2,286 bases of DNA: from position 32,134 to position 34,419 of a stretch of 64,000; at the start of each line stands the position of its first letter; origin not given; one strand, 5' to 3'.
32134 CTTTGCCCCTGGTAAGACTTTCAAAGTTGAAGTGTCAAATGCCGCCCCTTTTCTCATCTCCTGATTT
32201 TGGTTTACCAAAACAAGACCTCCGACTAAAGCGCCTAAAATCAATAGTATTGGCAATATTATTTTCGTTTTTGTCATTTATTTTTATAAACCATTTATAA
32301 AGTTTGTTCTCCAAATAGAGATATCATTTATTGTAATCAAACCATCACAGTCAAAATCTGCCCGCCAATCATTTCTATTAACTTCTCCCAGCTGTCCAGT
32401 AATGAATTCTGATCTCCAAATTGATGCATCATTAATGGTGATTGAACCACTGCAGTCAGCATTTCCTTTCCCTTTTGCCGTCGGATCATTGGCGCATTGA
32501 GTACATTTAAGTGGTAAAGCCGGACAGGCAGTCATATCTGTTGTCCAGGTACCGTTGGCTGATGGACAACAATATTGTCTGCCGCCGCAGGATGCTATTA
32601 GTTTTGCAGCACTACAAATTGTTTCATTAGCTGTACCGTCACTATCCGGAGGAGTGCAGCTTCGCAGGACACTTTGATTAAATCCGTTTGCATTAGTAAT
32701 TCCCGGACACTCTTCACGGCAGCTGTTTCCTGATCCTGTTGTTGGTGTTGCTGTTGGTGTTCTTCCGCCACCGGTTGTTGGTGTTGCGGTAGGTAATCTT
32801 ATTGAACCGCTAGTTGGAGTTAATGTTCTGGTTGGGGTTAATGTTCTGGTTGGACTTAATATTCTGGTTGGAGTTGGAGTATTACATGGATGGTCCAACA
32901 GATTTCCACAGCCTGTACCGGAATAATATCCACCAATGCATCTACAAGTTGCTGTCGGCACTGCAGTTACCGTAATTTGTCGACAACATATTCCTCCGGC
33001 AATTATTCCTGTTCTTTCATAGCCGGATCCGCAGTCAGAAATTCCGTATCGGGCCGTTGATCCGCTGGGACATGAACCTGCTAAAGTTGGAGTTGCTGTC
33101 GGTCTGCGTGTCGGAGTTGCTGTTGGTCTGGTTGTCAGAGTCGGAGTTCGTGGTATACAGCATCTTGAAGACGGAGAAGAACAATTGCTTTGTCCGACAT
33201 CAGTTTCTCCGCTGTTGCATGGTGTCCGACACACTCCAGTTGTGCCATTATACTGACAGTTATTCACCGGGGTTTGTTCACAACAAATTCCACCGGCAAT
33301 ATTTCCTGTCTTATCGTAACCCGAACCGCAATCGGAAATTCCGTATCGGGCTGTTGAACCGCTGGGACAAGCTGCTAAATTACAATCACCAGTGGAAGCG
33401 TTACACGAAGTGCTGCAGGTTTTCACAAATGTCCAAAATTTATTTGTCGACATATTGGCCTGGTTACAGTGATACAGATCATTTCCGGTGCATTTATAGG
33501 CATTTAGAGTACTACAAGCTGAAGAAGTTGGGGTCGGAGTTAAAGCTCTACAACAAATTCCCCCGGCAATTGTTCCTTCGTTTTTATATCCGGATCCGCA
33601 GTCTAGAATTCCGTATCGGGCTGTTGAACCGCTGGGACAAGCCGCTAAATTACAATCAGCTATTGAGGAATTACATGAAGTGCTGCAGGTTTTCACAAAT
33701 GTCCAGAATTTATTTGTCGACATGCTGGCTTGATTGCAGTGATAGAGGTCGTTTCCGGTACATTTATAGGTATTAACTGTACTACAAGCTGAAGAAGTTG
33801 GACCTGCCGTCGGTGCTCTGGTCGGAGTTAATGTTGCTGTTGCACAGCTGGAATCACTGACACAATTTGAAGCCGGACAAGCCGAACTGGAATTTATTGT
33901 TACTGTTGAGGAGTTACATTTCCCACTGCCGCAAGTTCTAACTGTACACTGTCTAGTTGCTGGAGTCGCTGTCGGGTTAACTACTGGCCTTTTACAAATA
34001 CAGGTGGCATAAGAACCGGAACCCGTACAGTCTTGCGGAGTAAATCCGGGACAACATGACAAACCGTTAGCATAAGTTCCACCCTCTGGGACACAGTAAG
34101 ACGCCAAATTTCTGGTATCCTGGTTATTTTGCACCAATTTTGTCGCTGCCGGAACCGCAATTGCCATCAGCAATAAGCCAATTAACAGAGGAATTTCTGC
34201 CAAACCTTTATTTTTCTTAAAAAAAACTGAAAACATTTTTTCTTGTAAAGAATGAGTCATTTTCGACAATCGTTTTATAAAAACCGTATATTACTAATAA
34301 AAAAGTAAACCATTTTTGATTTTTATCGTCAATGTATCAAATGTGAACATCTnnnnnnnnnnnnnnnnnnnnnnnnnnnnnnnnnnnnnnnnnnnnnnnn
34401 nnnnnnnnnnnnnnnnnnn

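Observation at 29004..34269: Five-gene cluster of secreted proteins with dockerin-like and cohesin-like modules and an LPXTG anchor (cellulosome-style surface complex)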

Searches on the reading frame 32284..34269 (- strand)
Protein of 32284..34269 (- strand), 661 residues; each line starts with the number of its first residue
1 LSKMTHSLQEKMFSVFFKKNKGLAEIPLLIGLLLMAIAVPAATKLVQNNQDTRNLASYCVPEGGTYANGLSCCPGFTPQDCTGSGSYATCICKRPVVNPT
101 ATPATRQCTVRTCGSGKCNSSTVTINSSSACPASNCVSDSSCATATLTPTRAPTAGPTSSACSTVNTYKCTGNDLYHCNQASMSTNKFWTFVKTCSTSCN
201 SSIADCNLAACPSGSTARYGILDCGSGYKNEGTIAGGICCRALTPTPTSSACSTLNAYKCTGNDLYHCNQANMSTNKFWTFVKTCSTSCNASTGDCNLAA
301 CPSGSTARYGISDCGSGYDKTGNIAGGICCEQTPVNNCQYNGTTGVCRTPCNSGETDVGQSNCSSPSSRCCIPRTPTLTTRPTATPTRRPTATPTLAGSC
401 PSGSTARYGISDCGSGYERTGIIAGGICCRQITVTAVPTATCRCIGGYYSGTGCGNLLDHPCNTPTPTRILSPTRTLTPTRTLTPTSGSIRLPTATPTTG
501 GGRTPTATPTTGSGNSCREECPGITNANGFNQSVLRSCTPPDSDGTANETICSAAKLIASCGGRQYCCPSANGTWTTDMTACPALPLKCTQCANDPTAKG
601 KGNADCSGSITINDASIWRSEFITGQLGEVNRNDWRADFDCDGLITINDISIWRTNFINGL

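Call 3: search_protein_families(library=pfam, proteins=[window:32284-34269:-], max_evalue=1)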
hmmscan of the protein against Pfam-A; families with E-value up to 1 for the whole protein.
window:32284-34269:- (661 aa): 2 families
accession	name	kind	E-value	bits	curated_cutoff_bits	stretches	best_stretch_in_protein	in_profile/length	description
PF10013.15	DUF2256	-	0.023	15.3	25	0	187-201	25-39/40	Uncharacterized protein conserved in bacteria (DUF2256)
PF02839.19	CBM_5_12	-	0.44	11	26.2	0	264-280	19-35/44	Carbohydrate-binding module family 5/12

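Call 4: search_protein_families(library=ncbifam, proteins=[window:32284-34269:-], max_evalue=1)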
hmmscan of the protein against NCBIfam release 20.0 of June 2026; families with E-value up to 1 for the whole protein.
window:32284-34269:- (661 aa): 0 families

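Call 90: search_protein_families(library=pfam, alignment_id=A10, max_evalue=0.01)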
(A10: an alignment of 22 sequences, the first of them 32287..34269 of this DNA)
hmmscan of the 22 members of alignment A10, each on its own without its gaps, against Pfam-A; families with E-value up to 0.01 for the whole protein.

A. member 1, window:32287-34269:- (661 aa): 0 families

B. families by the number of members that match (of 22 scanned): 2 families
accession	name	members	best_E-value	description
PF00404.24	Dockerin_1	5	6.5e-05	Dockerin type I domain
PF04886.17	PT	1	2.2e-05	PT disordered repeat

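Call 91: search_solved_structures(query=window:32500-34098:-, max_evalue=1)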
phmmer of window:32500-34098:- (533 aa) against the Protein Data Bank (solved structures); distinct sequences matched with E-value up to 1: 0.

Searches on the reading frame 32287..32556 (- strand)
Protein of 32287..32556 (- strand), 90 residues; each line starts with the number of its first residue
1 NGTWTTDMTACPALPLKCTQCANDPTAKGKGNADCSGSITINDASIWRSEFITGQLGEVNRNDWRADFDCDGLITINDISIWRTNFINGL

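Call 61: search_protein_families(library=pfam, alignment_id=A7, max_evalue=0.1)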
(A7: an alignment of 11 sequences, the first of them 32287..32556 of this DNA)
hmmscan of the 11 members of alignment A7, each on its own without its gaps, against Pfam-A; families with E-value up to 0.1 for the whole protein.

A. member 1, window:32287-32556:- (90 aa): 0 families

B. families by the number of members that match (of 11 scanned): 7 families
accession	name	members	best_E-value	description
PF00404.24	Dockerin_1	9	5.6e-08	Dockerin type I domain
PF00036.39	EF-hand_1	1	0.00012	EF hand domain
PF13405.12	EF-hand_6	1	0.00082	EF-hand domain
PF13499.12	EF-hand_7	1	0.00099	EF-hand domain pair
PF13517.12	FG-GAP_3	1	0.0024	FG-GAP-like repeat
PF13202.12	EF-hand_5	1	0.0028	EF hand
PF07821.18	Alpha-amyl_C2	1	0.082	Alpha-amylase C-terminal beta-sheet domain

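Call 62: search_solved_structures(query=A7, max_evalue=1, show_alignments=1)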
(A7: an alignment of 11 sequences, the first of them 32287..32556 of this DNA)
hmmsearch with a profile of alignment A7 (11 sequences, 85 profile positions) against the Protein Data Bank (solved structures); distinct sequences matched with E-value up to 1: 49.
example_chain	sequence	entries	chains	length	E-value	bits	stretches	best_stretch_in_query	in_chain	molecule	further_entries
8x39_A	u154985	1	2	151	1.7e-11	47.2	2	26-80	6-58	Serine protease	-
8x3a_A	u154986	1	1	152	1.8e-11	47.1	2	26-80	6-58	Serine protease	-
2y3n_B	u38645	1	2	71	1.5e-08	37.7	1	22-83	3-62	CELLULOSOMAL FAMILY-48 PROCESSIVE GLYCOSIDE HYDROLASE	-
4fl4_A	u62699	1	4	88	3.6e-08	36.5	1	22-83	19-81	Glycoside hydrolase family 9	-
4cj0_A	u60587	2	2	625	1.9e-07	34.2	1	25-82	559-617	ENDOGLUCANASE D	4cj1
1clc_A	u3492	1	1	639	2e-07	34.1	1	25-82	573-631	ENDOGLUCANASE CELD; EC: 3.2.1.4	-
5lxv_B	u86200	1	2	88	5.3e-07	32.8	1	15-76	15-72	Carbohydrate-binding protein WP_009985128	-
5m2o_B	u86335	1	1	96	6.2e-07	32.6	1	22-80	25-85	Group I Dockerin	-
1daq_A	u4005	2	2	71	9.8e-06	28.7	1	22-82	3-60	ENDOGLUCANASE SS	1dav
2mte_A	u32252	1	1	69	1.1e-05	28.6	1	23-82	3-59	Cellulose 1,4-beta-cellobiosidase (reducing end) CelS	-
5nrk_B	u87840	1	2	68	3.6e-05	26.9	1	25-80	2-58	DocCel5: Type I dockerin repeat domain from A. cellulolyticus family 5 endoglucanase WP_01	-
5nrm_B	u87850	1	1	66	4e-05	26.8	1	25-80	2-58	DocCel5: Type I dockerin repeat domain from A. cellulolyticus family 5 endoglucanase WP_01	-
2jnk_A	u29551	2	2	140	4.3e-05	26.7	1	24-83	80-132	Hyalurononglucosaminidase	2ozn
8zvk_A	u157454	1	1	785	5.3e-05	26.4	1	25-82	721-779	AaBgIC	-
2yik_A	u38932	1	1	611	8.8e-05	25.7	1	25-80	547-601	ENDOGLUCANASE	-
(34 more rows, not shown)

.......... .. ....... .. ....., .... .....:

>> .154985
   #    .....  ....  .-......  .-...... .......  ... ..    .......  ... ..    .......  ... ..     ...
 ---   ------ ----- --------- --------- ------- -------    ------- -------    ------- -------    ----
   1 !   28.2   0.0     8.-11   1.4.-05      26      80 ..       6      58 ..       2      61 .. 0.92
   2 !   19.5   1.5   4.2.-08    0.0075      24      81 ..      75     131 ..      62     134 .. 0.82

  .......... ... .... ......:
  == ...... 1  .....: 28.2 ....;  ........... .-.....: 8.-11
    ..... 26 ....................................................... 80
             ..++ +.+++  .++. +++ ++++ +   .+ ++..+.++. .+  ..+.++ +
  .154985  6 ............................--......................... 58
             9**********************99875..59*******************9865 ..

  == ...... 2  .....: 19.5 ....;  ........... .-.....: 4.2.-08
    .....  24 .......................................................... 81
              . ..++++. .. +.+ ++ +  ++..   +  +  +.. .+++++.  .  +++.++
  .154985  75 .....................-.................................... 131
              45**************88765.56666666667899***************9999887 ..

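Call 69: find_homologous_proteins(query=A8, max_evalue=0.001)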
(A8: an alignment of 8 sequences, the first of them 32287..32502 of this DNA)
Query A8 (8 sequences) (72 aa, profile of the alignment): 18 proteins with E <= 0.001 among 149 candidates.
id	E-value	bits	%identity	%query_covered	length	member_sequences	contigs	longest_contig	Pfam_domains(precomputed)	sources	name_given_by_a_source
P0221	7.5e-26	107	43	83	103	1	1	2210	-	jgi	jgi:hypothetical protein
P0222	3.2e-25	105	42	83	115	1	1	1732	-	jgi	jgi:hypothetical protein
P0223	1.7e-24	103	52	82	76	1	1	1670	-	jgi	jgi:hypothetical protein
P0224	1.8e-24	103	68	100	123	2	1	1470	-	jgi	jgi:hypothetical protein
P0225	2.0e-23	100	40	92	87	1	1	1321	-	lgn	-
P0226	3.5e-23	99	47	89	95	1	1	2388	-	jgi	jgi:hypothetical protein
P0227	8.4e-23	98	47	86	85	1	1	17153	-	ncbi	-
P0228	5.4e-22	95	45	89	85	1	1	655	-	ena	-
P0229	6.5e-22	95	43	82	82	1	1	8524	-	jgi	jgi:glycogen synthase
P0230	7.2e-22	95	39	92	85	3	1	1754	-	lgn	-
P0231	3.6e-21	92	43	86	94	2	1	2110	-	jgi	jgi:hypothetical protein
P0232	8.7e-20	88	39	97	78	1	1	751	PF00404.25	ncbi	-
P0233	3.1e-19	86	38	89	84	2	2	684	-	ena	-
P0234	3.6e-19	86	44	89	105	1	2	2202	-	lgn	-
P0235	1.8e-12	65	34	72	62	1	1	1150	-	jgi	jgi:hypothetical protein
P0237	6.2e-8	50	39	81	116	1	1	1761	PF00404.25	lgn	-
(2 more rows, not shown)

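Call 74: find_related_loci(query=A8, collection=metagenome_contigs, flank=6000)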
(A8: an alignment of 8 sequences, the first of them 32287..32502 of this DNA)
Query A8 (72 aa) in metagenome_contigs; peptide patterns used: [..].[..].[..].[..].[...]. (x = any residue, [..] = any of these).
304 stretches matched a pattern; 65 encode a relative of the query (tblastn E <= 1e-3); 65 distinct loci.
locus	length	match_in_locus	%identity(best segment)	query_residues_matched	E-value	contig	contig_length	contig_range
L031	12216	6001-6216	69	1-72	4e-30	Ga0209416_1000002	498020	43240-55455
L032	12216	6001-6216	60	1-72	3e-29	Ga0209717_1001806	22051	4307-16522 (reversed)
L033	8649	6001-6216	61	1-72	1e-28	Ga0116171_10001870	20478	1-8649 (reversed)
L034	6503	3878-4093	61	1-72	1e-28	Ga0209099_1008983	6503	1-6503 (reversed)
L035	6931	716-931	63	1-72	1e-27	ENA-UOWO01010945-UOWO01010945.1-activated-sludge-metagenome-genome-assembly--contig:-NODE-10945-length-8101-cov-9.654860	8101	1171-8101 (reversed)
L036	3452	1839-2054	60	1-72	1e-27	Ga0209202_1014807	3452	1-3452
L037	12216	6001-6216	60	1-72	1e-27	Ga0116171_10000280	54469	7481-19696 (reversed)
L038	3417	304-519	60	1-72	2e-27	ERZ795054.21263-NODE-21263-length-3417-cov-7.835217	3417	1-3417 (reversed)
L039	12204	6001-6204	60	1-68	2e-25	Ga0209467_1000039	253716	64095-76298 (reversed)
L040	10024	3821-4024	60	1-68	2e-25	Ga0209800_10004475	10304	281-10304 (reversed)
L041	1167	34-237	53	1-71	2e-22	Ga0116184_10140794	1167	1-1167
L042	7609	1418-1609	47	3-68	3e-16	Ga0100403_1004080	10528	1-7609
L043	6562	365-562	46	3-69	4e-16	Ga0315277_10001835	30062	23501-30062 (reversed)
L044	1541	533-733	43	1-68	2e-15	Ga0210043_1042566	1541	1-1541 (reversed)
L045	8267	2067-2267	43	1-68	2e-15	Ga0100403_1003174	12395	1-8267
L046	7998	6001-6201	46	1-68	2e-15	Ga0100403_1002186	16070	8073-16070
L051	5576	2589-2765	47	10-68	3e-14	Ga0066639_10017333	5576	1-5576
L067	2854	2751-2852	68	2-69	5e-12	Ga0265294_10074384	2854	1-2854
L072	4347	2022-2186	39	8-69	1e-10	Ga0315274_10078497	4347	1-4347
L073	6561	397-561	39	8-69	8e-11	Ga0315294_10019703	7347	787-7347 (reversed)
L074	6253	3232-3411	35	9-68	8e-11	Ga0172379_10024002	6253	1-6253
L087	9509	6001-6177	32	9-67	4e-6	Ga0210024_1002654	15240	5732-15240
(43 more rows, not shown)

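Call 77: search_protein_families(library=pfam, alignment_id=A9, max_evalue=0.001)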
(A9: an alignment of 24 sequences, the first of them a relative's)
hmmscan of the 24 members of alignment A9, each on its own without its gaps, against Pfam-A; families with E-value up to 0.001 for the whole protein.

A. member 1, L032:4198-6222:+ (675 aa): 0 families

B. families by the number of members that match (of 24 scanned): 24 families
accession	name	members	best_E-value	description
PF00404.24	Dockerin_1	6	1.4e-18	Dockerin type I domain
PF00082.27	Peptidase_S8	2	3.5e-50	Subtilase family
PF13517.12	FG-GAP_3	2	1.2e-15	FG-GAP-like repeat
PF19028.6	TSP1_spondin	2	2.9e-08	Spondin-like TSP1 domain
PF01839.29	FG-GAP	2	3e-08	FG-GAP repeat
PF00090.25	TSP_1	2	4.1e-08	Thrombospondin type 1 domain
PF11790.14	Glyco_hydro_cc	1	1.8e-28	Glycosyl hydrolase catalytic core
PF14488.12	DUF4434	1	8.7e-27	Domain of unknown function (DUF4434)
PF13360.13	PQQ_2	1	1.6e-18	Outer membrane protein assembly factor BamB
PF16116.10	DUF4832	1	3.6e-14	Domain of unknown function (DUF4832)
PF14323.11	GxGYxYP_C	1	1.6e-12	GxGYxYP putative glycoside hydrolase C-terminal domain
PF13570.13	Beta-prop_ACSF4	1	3.6e-10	Beta-alanine-activating enzyme, beta-propeller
PF00150.24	Cellulase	1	3.4e-08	Cellulase (glycosyl hydrolase family 5)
PF20957.2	GxGYxYP_N_2nd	1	3.2e-06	GxGYxYP_N second domain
PF14890.11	Intein_splicing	1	3.4e-06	Intein splicing domain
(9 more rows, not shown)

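Call 79: search_protein_families(library=pfam, proteins=[L033:5020-6222:+, L045:516-2273:+, L046:4402-6207:+, L051:1203-2771:+, L067:1380-2852:+, L072:2240-4075:+, L073:2426-4990:+, L074:1606-3423:+, L074:3426-5900:+, L087:6236-7657:+], max_evalue=0.001)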
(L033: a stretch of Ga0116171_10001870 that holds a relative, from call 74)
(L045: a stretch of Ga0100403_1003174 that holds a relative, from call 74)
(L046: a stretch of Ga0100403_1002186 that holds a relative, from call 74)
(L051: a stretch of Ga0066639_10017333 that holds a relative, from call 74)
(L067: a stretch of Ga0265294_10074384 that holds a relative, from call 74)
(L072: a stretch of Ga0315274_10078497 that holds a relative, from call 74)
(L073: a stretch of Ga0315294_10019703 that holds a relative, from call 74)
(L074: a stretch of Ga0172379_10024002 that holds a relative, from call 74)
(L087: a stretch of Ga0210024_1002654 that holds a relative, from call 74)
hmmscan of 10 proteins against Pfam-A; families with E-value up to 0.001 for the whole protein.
L033:5020-6222:+ (401 aa): 0 families

L045:516-2273:+ (586 aa): 0 families

L046:4402-6207:+ (602 aa): 2 families
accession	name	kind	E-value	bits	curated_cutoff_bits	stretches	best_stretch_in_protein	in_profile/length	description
PF14488.12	DUF4434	-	8.7e-27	94.8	30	1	42-326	2-276/283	Domain of unknown function (DUF4434)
PF00404.24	Dockerin_1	-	0.00013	22.5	22.9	1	544-594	1-50/57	Dockerin type I domain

L051:1203-2771:+ (523 aa): 0 families

L067:1380-2852:+ (491 aa): 1 family
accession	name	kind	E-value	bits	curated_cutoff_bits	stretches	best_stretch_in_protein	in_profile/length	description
PF00150.24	Cellulase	-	3.4e-08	33.7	23.5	1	84-381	17-268/272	Cellulase (glycosyl hydrolase family 5)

L072:2240-4075:+ (612 aa): 3 families
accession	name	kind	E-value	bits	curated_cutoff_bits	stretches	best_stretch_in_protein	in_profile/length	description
PF13360.13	PQQ_2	-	1.6e-18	67.6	27.6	1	100-287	2-179/233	Outer membrane protein assembly factor BamB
PF13570.13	Beta-prop_ACSF4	-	3.6e-10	40.2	133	1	99-241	69-211/329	Beta-alanine-activating enzyme, beta-propeller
PF01011.28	PQQ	-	0.00026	20.3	26.7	0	90-171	56-153/595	Glucose/ethanol/alcohol dehydrogenase, beta-propeller domain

L073:2426-4990:+ (855 aa): 4 families
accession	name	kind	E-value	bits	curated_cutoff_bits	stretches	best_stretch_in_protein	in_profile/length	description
PF16586.11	DUF5060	-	8.9e-06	26.3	27.2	1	84-148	21-68/70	Domain of unknown function (DUF5060)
PF00630.25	Filamin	-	0.00042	21.5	26.9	0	100-152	50-85/93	Filamin/ABP280 repeat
PF23623.1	GBD_IRG7_N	-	0.00085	19.9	27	0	105-158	38-89/95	IRG7 N-terminal galactose binding domain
PF23265.1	Ig-like_KY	-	0.00087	19.9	27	0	111-155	61-105/129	KY-like, immunoglobulin-like domain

L074:1606-3423:+ (606 aa): 0 families

L074:3426-5900:+ (825 aa): 3 families
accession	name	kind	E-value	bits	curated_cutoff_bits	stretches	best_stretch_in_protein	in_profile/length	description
PF14323.11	GxGYxYP_C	-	1.6e-12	48.2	27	1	400-625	1-241/242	GxGYxYP putative glycoside hydrolase C-terminal domain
PF20957.2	GxGYxYP_N_2nd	-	3.2e-06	27.6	24.5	1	136-168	1-33/68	GxGYxYP_N second domain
PF16158.11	N_BRCA1_IG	-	8.8e-05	23.5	28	1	649-741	7-94/108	Ig-like domain from next to BRCA1 gene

L087:6236-7657:+ (474 aa): 0 families
